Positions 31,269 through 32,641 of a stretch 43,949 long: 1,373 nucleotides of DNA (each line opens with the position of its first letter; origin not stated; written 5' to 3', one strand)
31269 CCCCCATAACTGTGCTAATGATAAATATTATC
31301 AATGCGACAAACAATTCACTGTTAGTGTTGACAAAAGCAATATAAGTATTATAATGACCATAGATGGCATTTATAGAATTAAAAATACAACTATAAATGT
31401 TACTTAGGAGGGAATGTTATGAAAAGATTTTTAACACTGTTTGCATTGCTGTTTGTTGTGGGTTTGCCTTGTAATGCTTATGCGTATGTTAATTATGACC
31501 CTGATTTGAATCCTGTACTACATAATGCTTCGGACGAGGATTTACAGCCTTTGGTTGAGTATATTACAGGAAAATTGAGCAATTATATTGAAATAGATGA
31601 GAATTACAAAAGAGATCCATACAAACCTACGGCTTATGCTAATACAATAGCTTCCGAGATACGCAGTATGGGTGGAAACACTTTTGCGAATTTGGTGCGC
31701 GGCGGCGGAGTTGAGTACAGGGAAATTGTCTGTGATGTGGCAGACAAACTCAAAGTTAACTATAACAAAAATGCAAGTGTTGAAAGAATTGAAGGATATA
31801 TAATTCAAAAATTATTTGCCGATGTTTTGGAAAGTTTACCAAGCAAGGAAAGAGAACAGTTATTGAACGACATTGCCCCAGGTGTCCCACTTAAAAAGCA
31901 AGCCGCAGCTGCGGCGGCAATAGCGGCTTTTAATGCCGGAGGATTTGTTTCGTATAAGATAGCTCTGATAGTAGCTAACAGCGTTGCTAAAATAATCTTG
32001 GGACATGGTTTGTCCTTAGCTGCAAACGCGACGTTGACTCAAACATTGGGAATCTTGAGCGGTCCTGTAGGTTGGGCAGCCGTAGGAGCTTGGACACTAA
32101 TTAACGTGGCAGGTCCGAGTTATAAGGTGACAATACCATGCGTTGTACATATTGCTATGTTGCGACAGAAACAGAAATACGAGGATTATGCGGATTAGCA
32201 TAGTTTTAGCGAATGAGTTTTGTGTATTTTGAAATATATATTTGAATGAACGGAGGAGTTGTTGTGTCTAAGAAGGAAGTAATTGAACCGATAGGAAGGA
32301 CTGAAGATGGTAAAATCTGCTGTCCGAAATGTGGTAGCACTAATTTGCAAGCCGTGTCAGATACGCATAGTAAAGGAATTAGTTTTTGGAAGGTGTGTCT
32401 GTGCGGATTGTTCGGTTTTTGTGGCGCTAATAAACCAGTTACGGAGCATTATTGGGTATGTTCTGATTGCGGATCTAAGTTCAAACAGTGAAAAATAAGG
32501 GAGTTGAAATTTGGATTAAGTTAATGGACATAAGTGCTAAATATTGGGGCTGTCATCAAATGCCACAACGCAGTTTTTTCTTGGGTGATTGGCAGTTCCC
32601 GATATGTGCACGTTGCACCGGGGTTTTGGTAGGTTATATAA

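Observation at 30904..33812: XRE-controlled, AT-rich five-gene cassette encoding only secreted or membrane proteins of unknown function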

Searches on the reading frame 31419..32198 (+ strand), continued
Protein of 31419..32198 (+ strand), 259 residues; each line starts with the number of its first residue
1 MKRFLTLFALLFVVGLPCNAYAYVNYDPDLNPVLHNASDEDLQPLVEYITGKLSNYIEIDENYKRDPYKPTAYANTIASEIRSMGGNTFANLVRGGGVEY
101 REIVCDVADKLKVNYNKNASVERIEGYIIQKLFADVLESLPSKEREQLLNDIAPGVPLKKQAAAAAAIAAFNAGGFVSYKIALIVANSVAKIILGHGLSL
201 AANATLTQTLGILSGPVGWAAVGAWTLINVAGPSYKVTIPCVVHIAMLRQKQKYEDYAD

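Call 48: search_solved_structures(query=window:31419-32198:+, max_evalue=1, show_alignments=1)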
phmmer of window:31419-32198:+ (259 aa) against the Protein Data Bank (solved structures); distinct sequences matched with E-value up to 1: 1.
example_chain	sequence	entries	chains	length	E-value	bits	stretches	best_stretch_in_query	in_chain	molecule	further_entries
9ifr_A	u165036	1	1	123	0.1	15.8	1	171-237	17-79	OmpA-like domain-containing protein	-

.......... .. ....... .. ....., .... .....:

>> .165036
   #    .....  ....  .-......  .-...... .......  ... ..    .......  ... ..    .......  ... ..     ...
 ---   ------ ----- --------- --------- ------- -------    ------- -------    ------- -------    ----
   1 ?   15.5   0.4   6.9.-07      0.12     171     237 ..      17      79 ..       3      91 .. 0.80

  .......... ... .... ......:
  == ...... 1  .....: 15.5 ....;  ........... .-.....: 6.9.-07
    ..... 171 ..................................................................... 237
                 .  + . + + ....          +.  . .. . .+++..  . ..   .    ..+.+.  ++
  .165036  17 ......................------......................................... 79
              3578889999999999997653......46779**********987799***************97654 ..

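Call 74: search_dna_similar(query=window:31419-32198:+, collection=phages, mode=protein, max_evalue=0.001, max_rows=15)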
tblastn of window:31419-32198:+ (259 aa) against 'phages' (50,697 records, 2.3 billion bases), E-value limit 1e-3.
Records with a match: 3; places in all: 3; records where one place covers at least 80% of the query: 3.
Best place of each record, by identity: <60% 3.
By first word of the organism name: Bacteriophage 2; Salmonella 1.
By host as written in the record: - 2; Homo sapiens 1.
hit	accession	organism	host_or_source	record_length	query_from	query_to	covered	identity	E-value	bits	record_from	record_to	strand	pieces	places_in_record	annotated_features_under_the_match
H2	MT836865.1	Bacteriophage sp.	human fecal samples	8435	29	251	86%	38.6%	2e-39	150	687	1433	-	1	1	record has no annotation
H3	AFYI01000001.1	Salmonella enterica subsp. enterica serovar Infantis str. ...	Homo sapiens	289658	26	250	87%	25.2%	1e-13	76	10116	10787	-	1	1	hypothetical protein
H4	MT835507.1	Bacteriophage sp.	human fecal samples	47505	30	257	88%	23.5%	2e-4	48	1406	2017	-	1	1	record has no annotation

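Call 76: search_dna_similar(query=window:31419-32198:+, collection=plasmids, mode=protein, max_evalue=0.00001, max_rows=20)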
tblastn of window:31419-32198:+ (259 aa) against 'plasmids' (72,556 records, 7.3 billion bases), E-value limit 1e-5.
Records with a match: 66; places in all: 66; records where one place covers at least 80% of the query: 62.
Best place of each record, by identity: <60% 66.
By first word of the organism name: Klebsiella 37; Escherichia 19; Methylomonas 2; Acinetobacter 1; Citrobacter 1; Enterobacter 1; Raoultella 1; Azotobacter 1; Paraburkholderia 1; Sphingomonas 1; and 1 more.
By predicted mobility (MOB-suite, as given by PLSDB): non-mobilizable 61; mobilizable 4; conjugative 1.
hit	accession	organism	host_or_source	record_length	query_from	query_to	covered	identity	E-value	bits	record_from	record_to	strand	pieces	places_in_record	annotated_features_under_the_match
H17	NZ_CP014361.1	Methylomonas sp. DH-1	cell culture,waste sludge of a brewery ...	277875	26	254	88%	44.2%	5e-49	179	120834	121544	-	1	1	DUF3944 domain-containing protein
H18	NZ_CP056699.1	Escherichia marmotae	culture,Freshwater sample from ...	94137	27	251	87%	41.7%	1e-41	158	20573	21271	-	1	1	DUF3944 domain-containing protein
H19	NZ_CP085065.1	Escherichia coli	Homo sapiens,pure culture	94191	27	251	87%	41.7%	1e-41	158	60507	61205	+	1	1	DUF3944 domain-containing protein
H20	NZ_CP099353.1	Escherichia marmotae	culture,Pooled sediment sample ...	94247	27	251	87%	41.7%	1e-41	158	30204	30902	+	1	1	DUF3944 domain-containing protein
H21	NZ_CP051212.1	Acinetobacter sp. NEB149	cell culture,R.J.Roberts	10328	23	256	90%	39.9%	8e-48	176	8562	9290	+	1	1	DUF3944 domain-containing protein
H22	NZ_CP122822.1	Escherichia coli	Sus scrofa,feces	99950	27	251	87%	40.9%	1e-41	158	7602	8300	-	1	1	DUF3944 domain-containing protein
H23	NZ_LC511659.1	Escherichia coli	Homo sapiens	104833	27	251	87%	40.9%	1e-41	158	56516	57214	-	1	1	DUF3944 domain-containing protein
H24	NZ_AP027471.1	Escherichia coli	Homo sapiens,whole organism,feces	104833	27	251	87%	40.9%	1e-41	158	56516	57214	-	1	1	DUF3944 domain-containing protein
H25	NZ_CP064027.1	Escherichia coli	Homo sapiens,feces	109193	27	251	87%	40.9%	1e-41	158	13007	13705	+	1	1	DUF3944 domain-containing protein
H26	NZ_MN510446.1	Escherichia coli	-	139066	27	251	87%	40.9%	1e-41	158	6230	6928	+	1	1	DUF3944 domain-containing protein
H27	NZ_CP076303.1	Escherichia coli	Homo sapiens,urine, catheter urine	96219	27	251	87%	40.5%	6e-41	156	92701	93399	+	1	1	DUF3944 domain-containing protein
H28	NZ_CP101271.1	Escherichia coli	Homo sapiens,cell culture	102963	27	251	87%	40.5%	6e-41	156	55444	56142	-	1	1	DUF3944 domain-containing protein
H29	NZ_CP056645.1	Citrobacter freundii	culture,Freshwater sample from ...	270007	25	259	91%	38.1%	2e-39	152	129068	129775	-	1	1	ubiquinol-cytochrome C chaperone family protein | WYL domain-containing protein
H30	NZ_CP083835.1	Enterobacter asburiae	Homo sapiens,sputum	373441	25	259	91%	38.1%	2e-39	152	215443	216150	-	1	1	ubiquinol-cytochrome C chaperone family protein | WYL domain-containing protein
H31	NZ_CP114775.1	Raoultella planticola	Homo sapiens,cell ...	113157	27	251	87%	38.4%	4e-38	148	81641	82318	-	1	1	ubiquinol-cytochrome C chaperone family protein | WYL domain-containing protein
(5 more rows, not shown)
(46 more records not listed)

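Call 98: search_protein_families(library=padloc, proteins=[L034:7754-8587:+, L041:7750-8508:+, L059:7719-8684:+, L063:7796-8911:+, L069:8503-9291:+, L021:7831-8109:+, L008:7737-9026:+, L054:2312-3379:+, L051:7793-9031:+, L024:7750-8406:+], max_evalue=0.001)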
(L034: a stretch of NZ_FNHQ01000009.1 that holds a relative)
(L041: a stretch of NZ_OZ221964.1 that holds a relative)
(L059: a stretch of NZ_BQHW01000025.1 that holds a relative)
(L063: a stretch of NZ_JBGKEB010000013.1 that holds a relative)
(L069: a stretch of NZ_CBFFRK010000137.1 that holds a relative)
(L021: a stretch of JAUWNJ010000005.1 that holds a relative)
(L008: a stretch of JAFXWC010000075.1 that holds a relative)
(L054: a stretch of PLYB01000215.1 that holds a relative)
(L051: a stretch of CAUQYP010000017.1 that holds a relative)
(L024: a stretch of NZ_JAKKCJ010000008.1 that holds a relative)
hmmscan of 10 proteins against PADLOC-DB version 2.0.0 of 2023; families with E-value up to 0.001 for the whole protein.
L034:7754-8587:+ (277 aa): 2 families
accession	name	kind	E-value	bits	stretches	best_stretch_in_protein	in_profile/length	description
PDLC04785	PDC-M72B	-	3.3e-06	25.2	1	26-141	33-136/168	-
PDLC04784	PDC-M72B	-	0.00029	18.9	1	39-206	39-183/193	-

L041:7750-8508:+ (252 aa): 0 families

L059:7719-8684:+ (321 aa): 1 family
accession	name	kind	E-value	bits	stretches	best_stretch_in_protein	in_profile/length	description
PDLC04114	JukB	-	2.6e-08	31.7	1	13-148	14-158/323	-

L063:7796-8911:+ (371 aa): 0 families

L069:8503-9291:+ (262 aa): 13 families
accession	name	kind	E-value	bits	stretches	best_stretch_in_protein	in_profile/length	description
PDLC04980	PDC-S26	-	1.8e-21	74.9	1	56-218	15-180/389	-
PDLC04977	PDC-S26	-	2.3e-20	71.1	1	55-230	13-185/400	-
PDLC04983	PDC-S26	-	1.1e-19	69.2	1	52-218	14-176/413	-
PDLC04974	PDC-S26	-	2.1e-17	61.5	1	56-219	16-180/401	-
PDLC04972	PDC-S26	-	2.3e-17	61.4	1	47-230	7-185/397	-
PDLC04981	PDC-S26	-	5.1e-10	37.2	1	78-200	30-149/358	-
PDLC04970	PDC-S26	-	2.4e-09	34.9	1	46-228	4-176/373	-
PDLC04975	PDC-S26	-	2.9e-08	31.4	1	76-193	26-137/351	-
PDLC04982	PDC-S26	-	3.3e-08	31.2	1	76-164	28-124/392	-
PDLC04971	PDC-S26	-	3.5e-06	24.1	1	71-165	33-138/415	-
PDLC04969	PDC-S26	-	2e-05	21.8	1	76-167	33-121/367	-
PDLC04979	PDC-S26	-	8.2e-05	19.7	1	76-127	28-79/383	-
PDLC04973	PDC-S26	-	0.0001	19.8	1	78-193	48-161/394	-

L021:7831-8109:+ (92 aa): 0 families

L008:7737-9026:+ (429 aa): 0 families

L054:2312-3379:+ (355 aa): 0 families

L051:7793-9031:+ (412 aa): 0 families

L024:7750-8406:+ (218 aa): 0 families

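Call 102: predict_structure(alignment_id=A5)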
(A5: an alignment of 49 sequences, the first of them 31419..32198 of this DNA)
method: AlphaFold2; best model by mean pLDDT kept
length: 259 residues; sequences in the alignment: 49
mean_pLDDT: 80.1   pTM: 0.81
mean pLDDT of the five models: 80.1, 78.4, 77.6, 76.9, 76.7
residues with pLDDT >= 90: 103; 70-90: 81; 50-70: 55; < 50: 20
segments of 3 or more residues with pLDDT < 50: 2-5, 10-21
pLDDT, mean of each block of 10 residues (from residue 1): 48 46 75 97 95 87 95 94 74 74 94 95 96 86 83 71 78 87 89 82 61 54 61 83 97 83
secondary structure, 60 per line:
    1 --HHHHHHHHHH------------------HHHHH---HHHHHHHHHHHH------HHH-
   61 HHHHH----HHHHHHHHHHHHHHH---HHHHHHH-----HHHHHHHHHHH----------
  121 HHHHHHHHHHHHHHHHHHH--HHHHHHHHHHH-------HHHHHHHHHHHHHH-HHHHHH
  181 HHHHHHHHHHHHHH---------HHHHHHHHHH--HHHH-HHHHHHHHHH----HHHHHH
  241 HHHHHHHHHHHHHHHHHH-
elements in order: H3-12 H31-35 H39-50 H61-65 H70-84 H88-94 H100-110 H121-139 H142-152 H160-173 H175-194 H204-213 H216-219 H221-230 H235-258

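Call 105: fold_search(model_id=the predicted structure, library=pdb)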
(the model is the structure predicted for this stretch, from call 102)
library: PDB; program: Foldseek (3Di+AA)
matches with E <= 10: 218; with E <= 0.001: 0
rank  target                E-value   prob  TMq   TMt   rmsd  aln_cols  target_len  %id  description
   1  8wdf                  5.8e-01  0.10  0.17  0.17  21.1       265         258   14  Chemoreceptor PilJ from Pseudomonas aeruginosa PA14 (released 2024-07-24)
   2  6vqr_A                1.0e+00  0.04  0.13  0.12  20.6       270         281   10  CryoEM Structure of the PfFNT-inhibitor complex (released 2021-02-03)
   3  5xxf_A                1.2e+00  0.06  0.14  0.16  16.5       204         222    9  Crystal structure of Poz1, Tpz1 and Rap1 (released 2017-12-20)
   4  6ek4_A                1.2e+00  0.03  0.11  0.09  38.0       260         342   15  PaxB from Photorhabdus luminescens (released 2018-05-16)
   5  4l36_B                1.4e+00  0.06  0.12  0.09  15.5       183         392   12  Crystal structure of the cytochrome P450 enzyme TxtE (released 2013-12-11)
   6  6vqr_E                1.4e+00  0.03  0.13  0.12  20.1       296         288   10  CryoEM Structure of the PfFNT-inhibitor complex (released 2021-02-03)
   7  8ji7_B                1.5e+00  0.04  0.13  0.15  21.6       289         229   12  Crystal structure of AetD in complex with L-tryptophan and two Fe2+ (released 2023-11-15)
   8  1fyh_A                1.6e+00  0.06  0.17  0.18  16.3       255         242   11  1:1 COMPLEX BETWEEN AN INTERFERON GAMMA SINGLE-CHAIN VARIANT AND ITS RECEPTOR (released 2000-10-11)
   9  7e26_A                1.6e+00  0.03  0.13  0.12  20.7       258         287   10  Structure of PfFNT in apo state (released 2021-08-18)
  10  9tbd_A                1.7e+00  0.05  0.16  0.16  20.9       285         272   12  Cryo-EM structure of the light-driven sodium pump ErNaR in the pentameric form (released 2025-12-17)
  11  8ji2_B                1.9e+00  0.03  0.14  0.15  20.8       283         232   12  Crystal structure of AetD in complex with 5,7-dibromo-L-tryptophan (released 2023-11-15)
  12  4jk1_X                2.2e+00  0.04  0.15  0.10  16.5       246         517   14  X-ray crystal structure of Escherichia coli sigma70 holoenzyme in complex with Guanosine tetraphosphate (ppGpp) (released 2013-04-10)
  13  3o1j_A                2.3e+00  0.04  0.17  0.16  25.8       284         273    8  Crystal Structure of the TorS sensor domain - TorT complex in the absence of isopropanol (released 2011-12-21)
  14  2yfb_B                2.3e+00  0.03  0.13  0.13  20.5       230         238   13  X-ray structure of McpS ligand binding domain in complex with succinate (released 2012-04-18)
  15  8ji5_A                2.4e+00  0.02  0.12  0.13  21.3       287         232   11  Crystal structure of AetD in complex with 5-bromo-L-tryptophan and two Fe2+ (released 2023-11-15)
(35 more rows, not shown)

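Call 112: find_related_loci(query=A5, collection=metagenome_contigs, flank=5000)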
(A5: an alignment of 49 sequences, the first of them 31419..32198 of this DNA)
Query A5 (259 aa) in metagenome_contigs; peptide patterns used: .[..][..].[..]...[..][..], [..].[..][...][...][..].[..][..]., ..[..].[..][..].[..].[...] (x = any residue, [..] = any of these).
600 stretches matched a pattern (row limit reached: there are more); 445 encode a relative of the query (tblastn E <= 1e-3); the best 80 are kept; 80 distinct loci.
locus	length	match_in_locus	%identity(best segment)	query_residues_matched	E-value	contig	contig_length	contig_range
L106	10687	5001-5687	60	25-252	1e-90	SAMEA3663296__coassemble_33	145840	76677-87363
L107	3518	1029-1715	59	25-252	6e-87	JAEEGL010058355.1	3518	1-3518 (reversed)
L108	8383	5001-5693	53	25-255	1e-79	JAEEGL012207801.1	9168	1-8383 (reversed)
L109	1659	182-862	52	26-251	1e-78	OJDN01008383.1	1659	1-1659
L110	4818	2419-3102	48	23-253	2e-73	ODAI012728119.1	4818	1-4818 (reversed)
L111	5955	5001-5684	49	26-251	1e-73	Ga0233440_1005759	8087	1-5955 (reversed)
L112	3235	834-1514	52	26-251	3e-73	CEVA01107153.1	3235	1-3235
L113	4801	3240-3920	49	24-253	7e-73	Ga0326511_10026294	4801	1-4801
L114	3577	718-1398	50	26-251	2e-72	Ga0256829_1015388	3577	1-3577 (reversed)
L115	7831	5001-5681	50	26-251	9e-72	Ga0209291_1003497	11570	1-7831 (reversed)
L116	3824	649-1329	48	26-251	1e-71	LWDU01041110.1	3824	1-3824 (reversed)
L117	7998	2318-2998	48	26-251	8e-71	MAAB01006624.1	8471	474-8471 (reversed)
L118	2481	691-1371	48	26-251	6e-72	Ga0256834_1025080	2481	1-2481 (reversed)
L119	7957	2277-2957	48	26-251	1e-70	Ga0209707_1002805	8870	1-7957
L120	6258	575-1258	50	26-251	1e-69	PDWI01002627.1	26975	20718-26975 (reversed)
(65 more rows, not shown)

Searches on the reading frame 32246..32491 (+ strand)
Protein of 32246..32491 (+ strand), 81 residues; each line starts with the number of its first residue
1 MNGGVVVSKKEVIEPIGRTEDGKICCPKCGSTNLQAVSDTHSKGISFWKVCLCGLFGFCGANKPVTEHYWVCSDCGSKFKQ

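Call 4: search_protein_families(library=pfam, proteins=[window:32246-32491:+], max_evalue=1)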
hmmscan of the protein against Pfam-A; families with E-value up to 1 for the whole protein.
window:32246-32491:+ (81 aa): 13 families
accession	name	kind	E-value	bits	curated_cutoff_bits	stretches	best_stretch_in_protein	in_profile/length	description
PF09723.15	Zn_ribbon_8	-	0.00039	20.8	34.4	1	11-35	16-38/41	Zinc ribbon domain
PF08271.17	Zn_Ribbon_TF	-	0.0012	18.8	29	1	26-34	3-11/43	TFIIB zinc-binding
PF23451.1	Zn_ribbon_PaaD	-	0.004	17.2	27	1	18-38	9-29/53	PaaD zinc beta ribbon domain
PF13248.11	Zn_ribbon_3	-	0.0051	16.7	27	1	21-31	14-24/26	zinc-ribbon domain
PF23455.1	DUF7129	-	0.022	14.9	30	0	59-79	17-37/45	Domain of unknown function (DUF7129)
PF13719.11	Zn_ribbon_5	-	0.04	14.1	29.3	0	72-80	5-13/37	zinc-ribbon domain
PF14369.11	Zn_ribbon_19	-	0.048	14.3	30.8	0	18-31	16-29/35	zinc-ribbon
PF10601.15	zf-LITAF-like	-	0.076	13.6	23.8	1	22-78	4-65/70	LITAF-like zinc ribbon domain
PF12172.15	zf-ChsH2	-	0.17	12.2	23.2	1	24-34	26-36/37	ChsH2, rubredoxin-like zinc ribbon domain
PF24463.1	DUF7577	-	0.19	11.8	28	0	24-33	3-12/27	Domain of unknown function (DUF7577)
PF08274.17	Zn_Ribbon_YjdM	-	0.28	11.7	30.8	0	69-78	19-28/30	PhnA Zinc-Ribbon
PF18439.7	zf_UBZ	-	0.33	11.1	25.6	0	69-80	2-13/32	Ubiquitin-Binding Zinc Finger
PF08792.16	A2L_zn_ribbon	-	0.62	10.3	22.9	0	19-32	17-30/33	A2L zinc ribbon domain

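Call 5: search_protein_families(library=ncbifam, proteins=[window:32246-32491:+], max_evalue=1)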
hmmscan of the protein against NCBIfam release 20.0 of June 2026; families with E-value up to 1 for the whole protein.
window:32246-32491:+ (81 aa): 11 families
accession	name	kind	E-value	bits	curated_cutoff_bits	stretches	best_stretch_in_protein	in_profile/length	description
TIGR02605.1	CxxC_CxxC_SSSS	subfamily_domain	0.0011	19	31.3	1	20-38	23-41/52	FmdB family zinc ribbon protein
NF033497.1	rubre_like_arch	subfamily_domain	0.0012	18.5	32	1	59-79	6-26/34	rubrerythrin-like domain-containing protein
NF038384.1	zinc_YnfU_fam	subfamily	0.0076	15.8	36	1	21-38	14-31/52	YnfU family zinc-binding protein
NF050000.1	IS1_IS1595_Zn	domain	0.022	15.3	28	0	26-34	1-9/34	IS1/IS1595 family N-terminal zinc-binding domain-containing protein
NF047912.1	ECs_2282_CxxC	subfamily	0.12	12.4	37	1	23-39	2-18/60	ECs_2282 family putative zinc-binding protein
NF047723.1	TransFacS4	equivalog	0.16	12.5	120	1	22-54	56-87/90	transcription factor S4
TIGR03655.1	anti_R_Lar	subfamily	0.16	12.3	39.6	0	26-78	4-37/55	Lar family restriction alleviation protein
NF041869.1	paae_haloarch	equivalog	0.16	12.2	100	1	19-46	13-37/56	1,2-phenylacetyl-CoA epoxidase subunit PaaE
NF003058.0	PRK03976.1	equivalog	0.27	11.2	87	1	12-67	25-74/91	50S ribosomal protein L37ae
NF041912.1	HVO_0758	equivalog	0.27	11.2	70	0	70-81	43-54/55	HVO_0758 family zinc finger protein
NF048018.1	IS256_N_4Cys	domain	0.39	11.4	27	0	26-35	2-11/31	transposase-like zinc-binding domain-containing protein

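Call 6: search_protein_families(library=padloc, proteins=[window:32246-32491:+], max_evalue=1)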
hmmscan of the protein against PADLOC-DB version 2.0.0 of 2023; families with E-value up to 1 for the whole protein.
window:32246-32491:+ (81 aa): 0 families

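Call 8: search_protein_families(library=phrogs, proteins=[window:32246-32491:+], max_evalue=0.1)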
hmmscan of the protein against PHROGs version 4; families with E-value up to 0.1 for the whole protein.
window:32246-32491:+ (81 aa): 10 families
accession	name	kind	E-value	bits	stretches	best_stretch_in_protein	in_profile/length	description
phrog_3845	-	unknown function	3.4e-05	24.8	1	21-80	152-213/216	-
phrog_2546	-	unknown function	6.5e-05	24.2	1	19-80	118-179/180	-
phrog_24502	-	other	0.00064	20.8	1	20-79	110-174/177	zinc-finger domain protein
phrog_37018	-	unknown function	0.0016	19.7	1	19-80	89-154/157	-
phrog_2945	-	unknown function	0.0029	18.4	0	25-35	11-21/68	-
phrog_6837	-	unknown function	0.0049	18.2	1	20-80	67-131/134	-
phrog_1315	-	unknown function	0.027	15.7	0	63-79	28-44/108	-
phrog_15827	-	unknown function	0.044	15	0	19-41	29-51/73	-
phrog_17723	-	unknown function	0.054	14.5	1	24-44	5-25/47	-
phrog_2993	-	unknown function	0.065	13.8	0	21-77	15-52/90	-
